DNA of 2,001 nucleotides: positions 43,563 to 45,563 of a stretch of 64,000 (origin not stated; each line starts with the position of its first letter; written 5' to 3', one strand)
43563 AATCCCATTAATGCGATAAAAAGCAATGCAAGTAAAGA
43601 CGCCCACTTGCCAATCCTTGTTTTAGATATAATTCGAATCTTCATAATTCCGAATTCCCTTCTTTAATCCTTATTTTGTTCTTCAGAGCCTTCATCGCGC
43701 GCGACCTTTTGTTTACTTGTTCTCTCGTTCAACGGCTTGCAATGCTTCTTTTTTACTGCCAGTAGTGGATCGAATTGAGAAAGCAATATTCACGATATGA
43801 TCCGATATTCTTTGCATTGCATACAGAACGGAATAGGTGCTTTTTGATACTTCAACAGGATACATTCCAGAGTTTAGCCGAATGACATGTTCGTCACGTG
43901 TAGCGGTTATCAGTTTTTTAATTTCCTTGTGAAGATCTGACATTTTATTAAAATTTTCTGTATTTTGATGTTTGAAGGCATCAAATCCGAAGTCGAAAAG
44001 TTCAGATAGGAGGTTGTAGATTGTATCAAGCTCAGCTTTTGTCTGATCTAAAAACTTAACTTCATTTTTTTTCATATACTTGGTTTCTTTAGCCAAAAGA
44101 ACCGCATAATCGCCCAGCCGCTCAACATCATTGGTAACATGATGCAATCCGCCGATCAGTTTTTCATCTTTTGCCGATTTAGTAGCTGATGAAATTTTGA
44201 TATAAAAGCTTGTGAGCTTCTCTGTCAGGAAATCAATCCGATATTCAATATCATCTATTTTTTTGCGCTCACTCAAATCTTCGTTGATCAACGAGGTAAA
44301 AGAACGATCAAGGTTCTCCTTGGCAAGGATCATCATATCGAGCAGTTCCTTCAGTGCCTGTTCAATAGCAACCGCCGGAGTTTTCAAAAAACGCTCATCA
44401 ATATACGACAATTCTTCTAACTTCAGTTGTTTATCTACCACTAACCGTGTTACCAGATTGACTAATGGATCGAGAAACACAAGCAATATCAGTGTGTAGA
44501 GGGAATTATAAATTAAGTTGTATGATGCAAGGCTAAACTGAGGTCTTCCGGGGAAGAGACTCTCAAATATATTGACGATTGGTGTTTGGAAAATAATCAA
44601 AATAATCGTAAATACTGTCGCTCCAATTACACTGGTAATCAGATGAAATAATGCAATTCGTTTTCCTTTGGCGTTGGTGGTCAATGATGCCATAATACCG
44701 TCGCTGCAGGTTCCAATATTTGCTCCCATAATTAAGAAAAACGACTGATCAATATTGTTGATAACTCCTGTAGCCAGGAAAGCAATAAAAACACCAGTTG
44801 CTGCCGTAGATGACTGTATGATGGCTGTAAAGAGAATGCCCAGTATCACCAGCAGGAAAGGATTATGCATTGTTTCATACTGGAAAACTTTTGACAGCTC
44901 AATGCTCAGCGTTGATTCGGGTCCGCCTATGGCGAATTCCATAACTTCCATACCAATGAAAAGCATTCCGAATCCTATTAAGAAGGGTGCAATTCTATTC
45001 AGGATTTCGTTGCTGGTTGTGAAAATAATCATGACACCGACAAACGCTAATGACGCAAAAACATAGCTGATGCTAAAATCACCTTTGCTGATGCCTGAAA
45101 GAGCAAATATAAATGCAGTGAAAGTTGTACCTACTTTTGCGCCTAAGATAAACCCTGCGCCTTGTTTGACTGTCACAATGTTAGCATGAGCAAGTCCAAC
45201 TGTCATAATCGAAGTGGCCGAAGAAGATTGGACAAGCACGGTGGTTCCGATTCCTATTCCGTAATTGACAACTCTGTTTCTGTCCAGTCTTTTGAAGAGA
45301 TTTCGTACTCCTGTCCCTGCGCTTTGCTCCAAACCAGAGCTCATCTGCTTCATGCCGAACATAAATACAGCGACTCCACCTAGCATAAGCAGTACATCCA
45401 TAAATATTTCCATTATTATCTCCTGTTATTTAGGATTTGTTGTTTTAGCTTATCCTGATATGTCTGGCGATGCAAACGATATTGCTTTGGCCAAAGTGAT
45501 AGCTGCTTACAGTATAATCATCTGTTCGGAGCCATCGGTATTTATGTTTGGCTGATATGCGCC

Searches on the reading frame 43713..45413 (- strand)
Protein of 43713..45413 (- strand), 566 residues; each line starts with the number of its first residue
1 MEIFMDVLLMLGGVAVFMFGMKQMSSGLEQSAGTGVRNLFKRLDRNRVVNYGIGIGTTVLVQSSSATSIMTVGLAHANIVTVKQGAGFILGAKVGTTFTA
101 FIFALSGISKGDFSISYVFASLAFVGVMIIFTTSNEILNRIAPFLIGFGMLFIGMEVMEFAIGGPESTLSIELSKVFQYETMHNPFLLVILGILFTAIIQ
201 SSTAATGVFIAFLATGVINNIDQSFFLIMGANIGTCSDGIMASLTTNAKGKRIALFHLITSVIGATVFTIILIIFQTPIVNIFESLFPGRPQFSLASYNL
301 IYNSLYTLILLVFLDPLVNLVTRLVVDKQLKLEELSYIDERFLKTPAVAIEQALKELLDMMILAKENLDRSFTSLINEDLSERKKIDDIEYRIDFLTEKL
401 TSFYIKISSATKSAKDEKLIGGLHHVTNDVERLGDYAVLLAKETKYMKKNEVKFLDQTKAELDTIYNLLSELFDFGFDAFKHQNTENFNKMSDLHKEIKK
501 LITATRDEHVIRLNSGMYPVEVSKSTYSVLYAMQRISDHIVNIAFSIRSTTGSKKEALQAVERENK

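Call 58: search_protein_families(library=pfam, proteins=[window:43713-45413:-])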
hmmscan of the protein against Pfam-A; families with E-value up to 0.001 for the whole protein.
window:43713-45413:- (566 aa): 2 families
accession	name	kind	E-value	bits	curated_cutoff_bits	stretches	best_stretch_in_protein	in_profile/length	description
PF02690.20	Na_Pi_cotrans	-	8.9e-46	155.8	29.1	2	17-159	2-136/137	Na+/Pi-cotransporter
PF01895.24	PhoU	-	4.2e-17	62.7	23.5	2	358-443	2-88/89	PhoU domain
